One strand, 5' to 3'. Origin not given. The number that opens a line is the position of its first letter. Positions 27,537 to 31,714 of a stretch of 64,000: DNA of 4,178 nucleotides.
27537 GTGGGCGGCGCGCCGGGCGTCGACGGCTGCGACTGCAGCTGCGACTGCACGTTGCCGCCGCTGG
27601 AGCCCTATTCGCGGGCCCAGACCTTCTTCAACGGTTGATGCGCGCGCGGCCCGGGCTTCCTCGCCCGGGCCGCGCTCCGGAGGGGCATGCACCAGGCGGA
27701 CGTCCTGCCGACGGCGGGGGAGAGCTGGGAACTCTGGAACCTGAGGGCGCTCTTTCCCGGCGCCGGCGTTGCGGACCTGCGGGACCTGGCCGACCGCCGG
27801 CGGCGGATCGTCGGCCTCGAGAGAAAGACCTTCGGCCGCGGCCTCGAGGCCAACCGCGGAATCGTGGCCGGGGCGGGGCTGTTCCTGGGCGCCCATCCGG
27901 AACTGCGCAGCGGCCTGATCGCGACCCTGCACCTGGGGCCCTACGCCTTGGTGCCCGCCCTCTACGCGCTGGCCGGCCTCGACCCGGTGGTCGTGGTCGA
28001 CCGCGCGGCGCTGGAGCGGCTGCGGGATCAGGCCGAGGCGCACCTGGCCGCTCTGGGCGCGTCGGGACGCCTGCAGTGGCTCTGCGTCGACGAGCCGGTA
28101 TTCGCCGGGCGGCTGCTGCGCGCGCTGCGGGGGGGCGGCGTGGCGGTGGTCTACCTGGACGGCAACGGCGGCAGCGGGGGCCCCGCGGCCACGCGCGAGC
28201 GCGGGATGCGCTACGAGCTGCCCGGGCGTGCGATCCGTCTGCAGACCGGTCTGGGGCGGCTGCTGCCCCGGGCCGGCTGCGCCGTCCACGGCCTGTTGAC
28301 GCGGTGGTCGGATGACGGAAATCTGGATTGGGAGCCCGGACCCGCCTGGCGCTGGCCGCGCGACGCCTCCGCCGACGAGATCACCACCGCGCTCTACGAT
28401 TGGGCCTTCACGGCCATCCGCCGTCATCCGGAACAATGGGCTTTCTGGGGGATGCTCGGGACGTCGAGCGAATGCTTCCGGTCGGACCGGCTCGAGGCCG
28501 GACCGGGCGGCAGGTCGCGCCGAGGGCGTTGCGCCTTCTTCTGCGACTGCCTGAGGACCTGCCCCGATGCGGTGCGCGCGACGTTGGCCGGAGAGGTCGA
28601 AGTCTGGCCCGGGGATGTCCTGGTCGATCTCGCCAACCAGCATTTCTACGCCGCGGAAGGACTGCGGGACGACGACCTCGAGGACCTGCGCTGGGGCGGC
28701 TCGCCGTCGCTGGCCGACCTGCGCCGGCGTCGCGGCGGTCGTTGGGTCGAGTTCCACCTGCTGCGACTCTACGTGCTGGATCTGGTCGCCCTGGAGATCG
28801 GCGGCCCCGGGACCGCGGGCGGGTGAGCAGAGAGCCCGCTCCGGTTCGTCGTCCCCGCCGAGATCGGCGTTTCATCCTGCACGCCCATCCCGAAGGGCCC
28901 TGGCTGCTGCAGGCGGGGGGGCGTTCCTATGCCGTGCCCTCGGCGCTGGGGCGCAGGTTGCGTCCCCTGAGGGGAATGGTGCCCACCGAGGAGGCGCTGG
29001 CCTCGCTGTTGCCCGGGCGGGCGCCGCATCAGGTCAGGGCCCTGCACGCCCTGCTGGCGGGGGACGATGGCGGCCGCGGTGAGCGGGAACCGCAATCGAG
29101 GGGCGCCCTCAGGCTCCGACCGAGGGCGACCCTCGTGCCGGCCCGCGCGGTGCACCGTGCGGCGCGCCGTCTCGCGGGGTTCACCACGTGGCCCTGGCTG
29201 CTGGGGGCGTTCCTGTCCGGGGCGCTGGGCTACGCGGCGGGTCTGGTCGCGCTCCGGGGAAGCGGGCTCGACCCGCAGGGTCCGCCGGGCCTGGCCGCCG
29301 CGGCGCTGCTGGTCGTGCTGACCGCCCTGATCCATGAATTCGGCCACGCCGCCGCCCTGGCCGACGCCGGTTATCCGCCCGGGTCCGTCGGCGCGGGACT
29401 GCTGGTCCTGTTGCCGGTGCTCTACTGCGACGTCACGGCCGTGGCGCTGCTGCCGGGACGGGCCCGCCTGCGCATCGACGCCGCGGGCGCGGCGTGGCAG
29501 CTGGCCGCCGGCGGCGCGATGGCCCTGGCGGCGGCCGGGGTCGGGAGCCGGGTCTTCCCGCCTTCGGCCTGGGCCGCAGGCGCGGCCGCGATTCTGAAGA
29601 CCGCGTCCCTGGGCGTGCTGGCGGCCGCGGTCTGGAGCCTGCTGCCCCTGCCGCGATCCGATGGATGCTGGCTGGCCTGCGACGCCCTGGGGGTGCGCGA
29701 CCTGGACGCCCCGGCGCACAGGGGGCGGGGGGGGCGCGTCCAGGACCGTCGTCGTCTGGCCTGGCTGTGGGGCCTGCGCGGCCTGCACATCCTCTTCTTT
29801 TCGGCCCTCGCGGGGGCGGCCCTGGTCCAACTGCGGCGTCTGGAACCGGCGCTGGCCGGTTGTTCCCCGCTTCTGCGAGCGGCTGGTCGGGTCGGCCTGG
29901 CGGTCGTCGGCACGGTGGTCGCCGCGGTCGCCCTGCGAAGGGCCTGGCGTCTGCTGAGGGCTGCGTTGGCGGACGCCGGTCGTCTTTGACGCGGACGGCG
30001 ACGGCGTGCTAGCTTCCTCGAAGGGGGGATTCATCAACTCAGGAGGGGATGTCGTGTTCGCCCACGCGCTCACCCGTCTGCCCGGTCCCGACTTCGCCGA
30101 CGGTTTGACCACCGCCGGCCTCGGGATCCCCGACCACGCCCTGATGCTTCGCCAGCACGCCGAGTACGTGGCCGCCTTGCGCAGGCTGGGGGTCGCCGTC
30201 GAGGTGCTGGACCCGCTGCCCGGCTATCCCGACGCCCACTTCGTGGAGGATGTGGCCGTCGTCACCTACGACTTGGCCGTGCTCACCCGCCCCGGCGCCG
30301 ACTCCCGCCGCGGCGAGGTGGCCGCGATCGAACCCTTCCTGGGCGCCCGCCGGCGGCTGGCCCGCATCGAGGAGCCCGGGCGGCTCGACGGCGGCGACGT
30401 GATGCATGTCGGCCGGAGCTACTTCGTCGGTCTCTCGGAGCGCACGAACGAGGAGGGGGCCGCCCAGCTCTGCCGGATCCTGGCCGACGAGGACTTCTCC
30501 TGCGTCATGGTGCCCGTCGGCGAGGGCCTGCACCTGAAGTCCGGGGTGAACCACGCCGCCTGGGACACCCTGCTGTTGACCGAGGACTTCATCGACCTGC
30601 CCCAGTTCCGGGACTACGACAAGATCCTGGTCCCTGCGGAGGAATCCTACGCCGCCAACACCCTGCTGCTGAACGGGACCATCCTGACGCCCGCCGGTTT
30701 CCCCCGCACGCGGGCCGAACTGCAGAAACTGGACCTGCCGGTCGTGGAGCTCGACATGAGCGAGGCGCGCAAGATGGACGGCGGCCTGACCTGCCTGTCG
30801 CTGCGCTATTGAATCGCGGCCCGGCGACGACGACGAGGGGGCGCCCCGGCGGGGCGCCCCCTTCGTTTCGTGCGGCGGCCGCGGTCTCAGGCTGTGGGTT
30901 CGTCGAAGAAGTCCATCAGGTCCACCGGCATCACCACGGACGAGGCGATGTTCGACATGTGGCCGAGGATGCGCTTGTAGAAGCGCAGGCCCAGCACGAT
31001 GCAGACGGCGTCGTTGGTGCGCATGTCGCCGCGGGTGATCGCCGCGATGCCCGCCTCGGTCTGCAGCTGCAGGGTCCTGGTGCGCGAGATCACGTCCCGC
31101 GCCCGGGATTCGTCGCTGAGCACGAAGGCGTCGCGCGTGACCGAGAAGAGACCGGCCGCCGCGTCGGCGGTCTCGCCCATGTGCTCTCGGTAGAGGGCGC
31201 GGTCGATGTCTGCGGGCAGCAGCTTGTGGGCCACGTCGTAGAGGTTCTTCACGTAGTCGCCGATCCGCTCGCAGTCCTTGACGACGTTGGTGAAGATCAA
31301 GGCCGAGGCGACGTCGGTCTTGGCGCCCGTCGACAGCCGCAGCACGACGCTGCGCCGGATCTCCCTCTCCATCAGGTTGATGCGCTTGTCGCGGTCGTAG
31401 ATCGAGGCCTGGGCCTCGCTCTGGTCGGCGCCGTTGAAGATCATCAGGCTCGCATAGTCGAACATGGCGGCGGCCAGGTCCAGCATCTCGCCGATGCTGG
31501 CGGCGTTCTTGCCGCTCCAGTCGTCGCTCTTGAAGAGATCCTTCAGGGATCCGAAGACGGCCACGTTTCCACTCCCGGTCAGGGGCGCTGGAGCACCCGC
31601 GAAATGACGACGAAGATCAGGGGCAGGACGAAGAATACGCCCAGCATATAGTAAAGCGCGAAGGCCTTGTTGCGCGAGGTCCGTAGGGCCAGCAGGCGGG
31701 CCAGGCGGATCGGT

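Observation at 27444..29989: Candidate modified-peptide locus: leader/GG/Cys-Asp core peptide, hairpin, LpxL-like acyltransferase fold, HExxH intramembrane protease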

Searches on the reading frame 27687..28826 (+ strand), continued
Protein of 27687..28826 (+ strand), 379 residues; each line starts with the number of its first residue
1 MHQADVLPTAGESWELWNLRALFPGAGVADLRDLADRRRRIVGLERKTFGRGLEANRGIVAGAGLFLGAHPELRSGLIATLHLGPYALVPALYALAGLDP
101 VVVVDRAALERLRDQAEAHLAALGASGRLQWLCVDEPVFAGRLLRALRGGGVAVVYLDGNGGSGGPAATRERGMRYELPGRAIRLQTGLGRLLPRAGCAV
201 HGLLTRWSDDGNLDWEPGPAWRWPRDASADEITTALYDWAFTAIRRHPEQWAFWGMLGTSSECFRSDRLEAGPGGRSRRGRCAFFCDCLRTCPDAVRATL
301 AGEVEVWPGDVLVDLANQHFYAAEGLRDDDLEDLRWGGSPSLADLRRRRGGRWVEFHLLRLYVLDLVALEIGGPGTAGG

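Call 84: search_protein_families(library=pfam, proteins=[L010:2249-2560:+, L010:3583-3960:+], max_evalue=10)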
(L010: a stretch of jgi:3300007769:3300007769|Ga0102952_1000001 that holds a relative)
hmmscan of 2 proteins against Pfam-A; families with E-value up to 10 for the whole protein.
L010:2249-2560:+ (104 aa): 1 family
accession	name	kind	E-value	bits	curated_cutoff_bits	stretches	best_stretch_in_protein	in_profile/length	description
PF01022.26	HTH_5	-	0.033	14.5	22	1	37-56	6-25/47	Bacterial regulatory protein, arsR family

L010:3583-3960:+ (126 aa): 0 families

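Call 88: find_homologous_proteins(query=P0149)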
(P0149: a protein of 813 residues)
Query P0149 (813 aa): 10 proteins with E <= 0.001 among 8000 candidates.
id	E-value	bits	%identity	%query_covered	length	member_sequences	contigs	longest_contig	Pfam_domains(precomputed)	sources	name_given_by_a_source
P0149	0.0e+0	1795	100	100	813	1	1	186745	PF03279.19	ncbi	-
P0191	1.1e-33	134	34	42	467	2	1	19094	-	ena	-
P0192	6.7e-27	112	35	37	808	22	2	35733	PF01656.30,PF13614.13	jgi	jgi:putative peptide zinc metalloprotease protein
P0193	3.8e-26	109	34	36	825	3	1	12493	PF01656.30,PF13614.13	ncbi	-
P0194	4.0e-26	109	34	34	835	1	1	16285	PF01656.30,PF13614.13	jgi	jgi:putative peptide zinc metalloprotease protein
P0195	4.4e-24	103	29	30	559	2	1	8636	-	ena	-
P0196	4.4e-21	93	34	31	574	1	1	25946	-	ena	-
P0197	8.0e-7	46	27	37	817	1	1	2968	PF25973.1,PF25881.1,PF25919.1,PF25954.1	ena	-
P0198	1.1e-6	45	34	17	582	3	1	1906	PF02163.29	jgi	jgi:putative peptide zinc metalloprotease protein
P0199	4.6e-5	40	29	21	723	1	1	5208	PF02163.29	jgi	jgi:putative peptide zinc metalloprotease protein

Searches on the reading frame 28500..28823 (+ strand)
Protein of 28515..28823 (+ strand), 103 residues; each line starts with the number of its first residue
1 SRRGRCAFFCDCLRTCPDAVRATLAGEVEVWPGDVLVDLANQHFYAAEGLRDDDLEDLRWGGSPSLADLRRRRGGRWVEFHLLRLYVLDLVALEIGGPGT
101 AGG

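Call 84: search_protein_families(library=pfam, proteins=[window:28515-28823:+], max_evalue=10)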
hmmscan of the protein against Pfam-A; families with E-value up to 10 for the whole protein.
window:28515-28823:+ (103 aa): 0 families

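Call 98: search_solved_structures(query=A6, max_evalue=10, show_alignments=2)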
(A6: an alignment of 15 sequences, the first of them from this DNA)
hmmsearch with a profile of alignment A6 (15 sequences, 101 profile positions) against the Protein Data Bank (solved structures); distinct sequences matched with E-value up to 10: 4.
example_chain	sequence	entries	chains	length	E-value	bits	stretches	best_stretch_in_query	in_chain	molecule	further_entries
3oqv_A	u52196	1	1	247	0.054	17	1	39-99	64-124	AlbC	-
4q24_A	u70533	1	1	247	0.054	17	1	39-99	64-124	Cyclo(L-leucyl-L-phenylalanyl) synthase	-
9y6s_8I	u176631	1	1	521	0.058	16.9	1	55-92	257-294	Dynein regulatory complex protein 10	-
3f6v_A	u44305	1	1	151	0.53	13.8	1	50-95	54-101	Possible transcriptional regulator, ArsR family protein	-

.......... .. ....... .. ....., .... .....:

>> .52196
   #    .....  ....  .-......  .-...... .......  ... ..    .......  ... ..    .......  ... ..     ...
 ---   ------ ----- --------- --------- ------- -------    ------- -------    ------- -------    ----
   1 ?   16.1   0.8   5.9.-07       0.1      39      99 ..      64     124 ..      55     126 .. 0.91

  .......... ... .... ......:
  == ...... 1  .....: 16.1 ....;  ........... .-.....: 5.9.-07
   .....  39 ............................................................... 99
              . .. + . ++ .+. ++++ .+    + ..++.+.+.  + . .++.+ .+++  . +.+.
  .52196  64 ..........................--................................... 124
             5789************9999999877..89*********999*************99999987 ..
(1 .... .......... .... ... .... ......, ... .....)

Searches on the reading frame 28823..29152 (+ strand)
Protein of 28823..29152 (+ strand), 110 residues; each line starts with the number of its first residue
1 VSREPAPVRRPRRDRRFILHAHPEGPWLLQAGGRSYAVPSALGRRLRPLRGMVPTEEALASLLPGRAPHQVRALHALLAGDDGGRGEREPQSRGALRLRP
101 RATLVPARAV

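Call 84: search_protein_families(library=pfam, proteins=[window:28823-29120:+], max_evalue=10)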
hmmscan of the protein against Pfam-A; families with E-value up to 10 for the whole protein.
window:28823-29120:+ (99 aa): 0 families

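Call 99: search_solved_structures(query=A7, max_evalue=10, show_alignments=2)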
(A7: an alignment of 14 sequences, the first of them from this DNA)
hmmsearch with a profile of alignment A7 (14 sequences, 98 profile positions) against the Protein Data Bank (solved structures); distinct sequences matched with E-value up to 10: 1.
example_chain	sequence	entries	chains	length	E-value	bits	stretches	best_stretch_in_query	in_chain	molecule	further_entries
4csw_A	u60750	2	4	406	0.017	19.3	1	4-48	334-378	CUPIN 4 FAMILY PROTEIN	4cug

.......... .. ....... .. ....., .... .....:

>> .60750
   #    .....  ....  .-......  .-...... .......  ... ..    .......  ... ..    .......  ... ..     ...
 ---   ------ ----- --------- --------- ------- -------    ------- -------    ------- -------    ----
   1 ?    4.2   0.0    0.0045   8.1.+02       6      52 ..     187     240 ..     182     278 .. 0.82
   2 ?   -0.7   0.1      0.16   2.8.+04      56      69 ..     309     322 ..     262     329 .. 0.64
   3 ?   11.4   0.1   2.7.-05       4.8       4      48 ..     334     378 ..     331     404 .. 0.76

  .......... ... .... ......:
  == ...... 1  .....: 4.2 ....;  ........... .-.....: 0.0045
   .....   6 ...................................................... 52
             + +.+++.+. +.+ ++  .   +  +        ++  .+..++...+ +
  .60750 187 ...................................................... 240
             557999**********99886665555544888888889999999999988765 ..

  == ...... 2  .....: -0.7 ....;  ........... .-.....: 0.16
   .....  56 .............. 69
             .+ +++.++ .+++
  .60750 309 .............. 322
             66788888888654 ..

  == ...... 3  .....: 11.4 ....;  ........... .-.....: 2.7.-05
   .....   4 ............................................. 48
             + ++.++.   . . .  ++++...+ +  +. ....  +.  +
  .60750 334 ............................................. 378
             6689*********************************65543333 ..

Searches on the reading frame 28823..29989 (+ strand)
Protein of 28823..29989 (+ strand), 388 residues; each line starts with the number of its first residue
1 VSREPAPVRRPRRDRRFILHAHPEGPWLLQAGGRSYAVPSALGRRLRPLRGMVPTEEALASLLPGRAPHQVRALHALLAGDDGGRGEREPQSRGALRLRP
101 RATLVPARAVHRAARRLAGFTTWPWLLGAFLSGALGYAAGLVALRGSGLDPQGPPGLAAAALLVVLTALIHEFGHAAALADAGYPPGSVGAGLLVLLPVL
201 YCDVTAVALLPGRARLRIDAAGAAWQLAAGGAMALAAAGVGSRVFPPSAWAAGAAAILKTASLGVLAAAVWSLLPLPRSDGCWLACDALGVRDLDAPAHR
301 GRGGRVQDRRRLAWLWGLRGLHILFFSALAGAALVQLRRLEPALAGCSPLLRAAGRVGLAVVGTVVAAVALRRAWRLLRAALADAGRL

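Call 3: search_protein_families(library=pfam, proteins=[window:28823-29989:+], max_evalue=1)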
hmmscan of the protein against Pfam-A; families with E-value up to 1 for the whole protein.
window:28823-29989:+ (388 aa): 1 family
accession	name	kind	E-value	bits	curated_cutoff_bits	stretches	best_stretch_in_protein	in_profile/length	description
PF02163.28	Peptidase_M50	-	0.33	10.7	27.2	0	160-193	2-35/221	Peptidase family M50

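Call 4: search_protein_families(library=ncbifam, proteins=[window:28823-29989:+], max_evalue=1)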
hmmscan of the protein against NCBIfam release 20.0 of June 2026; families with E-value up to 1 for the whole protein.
window:28823-29989:+ (388 aa): 1 family
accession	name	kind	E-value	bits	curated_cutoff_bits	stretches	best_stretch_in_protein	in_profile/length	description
NF041824.1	daptide_HExxH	equivalog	1.1e-15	57.7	300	1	24-370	16-365/379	daptide biosynthesis intramembrane metalloprotease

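Call 26: find_homologous_proteins(query=A2)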
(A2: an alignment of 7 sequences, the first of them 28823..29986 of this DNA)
Query A2 (7 sequences) (388 aa, profile of the alignment): 6 proteins with E <= 0.001 among 8000 candidates.
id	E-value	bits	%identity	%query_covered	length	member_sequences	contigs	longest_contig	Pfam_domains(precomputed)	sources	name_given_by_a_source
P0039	1.8e-118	414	36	63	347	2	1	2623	-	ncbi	-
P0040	2.2e-91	325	42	72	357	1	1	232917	-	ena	-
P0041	7.2e-90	320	42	73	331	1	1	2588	-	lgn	-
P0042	2.3e-87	312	98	87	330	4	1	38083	-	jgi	-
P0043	1.4e-83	299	39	74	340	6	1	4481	-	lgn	-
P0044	3.2e-18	84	32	34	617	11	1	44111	-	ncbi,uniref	ncbi:hypothetical protein ABZ589_34600 [Streptomyces sp. NPDC013313]|uniref:hypothetical protein n=1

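Call 67: search_protein_families(library=ncbifam, proteins=[P0044], max_evalue=0.001)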
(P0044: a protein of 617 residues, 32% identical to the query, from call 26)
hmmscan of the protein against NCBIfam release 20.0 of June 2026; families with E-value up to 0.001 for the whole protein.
P0044 (617 aa): 2 families
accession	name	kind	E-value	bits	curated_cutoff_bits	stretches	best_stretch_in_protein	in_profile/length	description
NF041824.1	daptide_HExxH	equivalog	1e-19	70.9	300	1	60-385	17-342/379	daptide biosynthesis intramembrane metalloprotease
NF058609.1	RiPP_HExxH_LiaK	equivalog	4e-12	46.3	225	1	201-323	84-208/246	YydH/LiaK family epipeptide maturation metalloprotease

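Call 76: predict_structure(alignment_id=A4)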
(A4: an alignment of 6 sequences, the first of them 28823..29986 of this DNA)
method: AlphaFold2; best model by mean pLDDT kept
length: 388 residues; sequences in the alignment: 6
mean_pLDDT: 51.2   pTM: 0.43
mean pLDDT of the five models: 51.2, 51.2, 51.1, 47.4, 43.8
residues with pLDDT >= 90: 0; 70-90: 30; 50-70: 157; < 50: 201
segments of 3 or more residues with pLDDT < 50: 1-14, 22-26, 82-102, 144-162, 191-202, 204-214, 238-304, 321-334, 362-371, 373-378, 383-388
pLDDT, mean of each block of 10 residues (from residue 1): 27 54 52 56 73 79 74 69 35 37 54 67 67 57 47 44 54 62 56 41 47 53 59 51 37 44 45 41 43 38 48 52 48 48 54 52 47 46 43
secondary structure, 60 per line:
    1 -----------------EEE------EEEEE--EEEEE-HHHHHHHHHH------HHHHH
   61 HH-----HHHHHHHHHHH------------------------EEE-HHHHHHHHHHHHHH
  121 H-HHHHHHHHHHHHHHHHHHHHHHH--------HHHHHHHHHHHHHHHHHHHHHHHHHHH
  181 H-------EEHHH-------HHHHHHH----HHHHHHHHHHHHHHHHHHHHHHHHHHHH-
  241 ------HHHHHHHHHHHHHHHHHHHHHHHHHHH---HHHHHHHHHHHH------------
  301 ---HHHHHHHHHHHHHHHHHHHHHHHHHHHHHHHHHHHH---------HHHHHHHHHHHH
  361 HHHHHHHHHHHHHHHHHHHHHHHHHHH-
elements in order: E18-20 E27-31 E34-38 H40-49 H56-62 H68-78 E103-105 H107-121 H123-145 H154-181 H201-207 H212-239 H247-273 H277-288 H304-339 H349-387

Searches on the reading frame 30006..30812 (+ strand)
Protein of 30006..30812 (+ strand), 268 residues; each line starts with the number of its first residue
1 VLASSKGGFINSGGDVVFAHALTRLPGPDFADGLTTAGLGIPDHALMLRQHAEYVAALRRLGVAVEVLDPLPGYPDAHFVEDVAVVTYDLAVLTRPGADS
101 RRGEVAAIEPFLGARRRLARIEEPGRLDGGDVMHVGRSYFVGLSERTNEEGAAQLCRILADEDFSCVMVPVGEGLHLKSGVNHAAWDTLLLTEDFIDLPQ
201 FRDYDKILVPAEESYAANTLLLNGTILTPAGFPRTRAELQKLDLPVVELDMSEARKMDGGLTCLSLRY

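Call 3: search_protein_families(library=pfam, proteins=[window:30006-30812:+], max_evalue=1)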
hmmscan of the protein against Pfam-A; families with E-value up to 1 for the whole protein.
window:30006-30812:+ (268 aa): 2 families
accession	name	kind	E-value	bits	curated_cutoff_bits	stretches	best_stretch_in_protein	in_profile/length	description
PF19420.4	DDAH_eukar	-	2.4e-08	34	23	1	47-161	28-157/291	N,N dimethylarginine dimethylhydrolase, eukaryotic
PF02274.22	ADI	-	1.9e-07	30.9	22.8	1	78-163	125-224/377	Arginine deiminase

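Call 4: search_protein_families(library=ncbifam, proteins=[window:30006-30812:+], max_evalue=1)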
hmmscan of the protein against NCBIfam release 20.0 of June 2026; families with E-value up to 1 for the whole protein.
window:30006-30812:+ (268 aa): 8 families
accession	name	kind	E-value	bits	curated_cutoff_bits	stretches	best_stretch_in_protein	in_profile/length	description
NF045658.1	DiMArgaseDdah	equivalog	6.1e-72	242.4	450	1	18-268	2-254/254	dimethylargininase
NF045660.1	DiMthArgaseDdahStm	equivalog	8.6e-57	192.8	340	1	21-267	2-248/249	dimethylargininase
NF045659.1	DiMArgaseDdahMtb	equivalog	6.9e-10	38.6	300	1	43-161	51-170/283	dimethylargininase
NF002381.0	PRK01388.1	subfamily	2.4e-05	23.4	414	1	76-164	155-253/405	arginine deiminase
NF052232.1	Arg_dihydro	equivalog_domain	0.00078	18.8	450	1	62-109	49-96/266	arginine dihydrolase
TIGR01078.1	arcA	equivalog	0.0014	17.5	489.1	1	125-166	211-255/408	arginine deiminase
NF052231.1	bifunc_ArgZ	exception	0.0078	14.4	1025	1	63-106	52-95/696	bifunctional arginine dihydrolase/ornithine cyclodeaminase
NF007024.0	PRK09490.1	equivalog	0.35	8.5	1497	1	115-165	334-385/1234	methionine synthase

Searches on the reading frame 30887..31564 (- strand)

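Call 82: search_protein_families(library=ncbifam, proteins=[window:30887-31564:-], max_evalue=0.00001)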
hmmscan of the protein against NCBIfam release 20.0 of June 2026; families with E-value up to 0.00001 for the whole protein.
window:30887-31564:- (225 aa): 1 family
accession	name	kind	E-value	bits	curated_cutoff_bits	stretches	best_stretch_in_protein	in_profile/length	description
TIGR02135.1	phoU_full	equivalog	7.5e-15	55.1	130.25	1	23-211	13-204/212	phosphate signaling complex protein PhoU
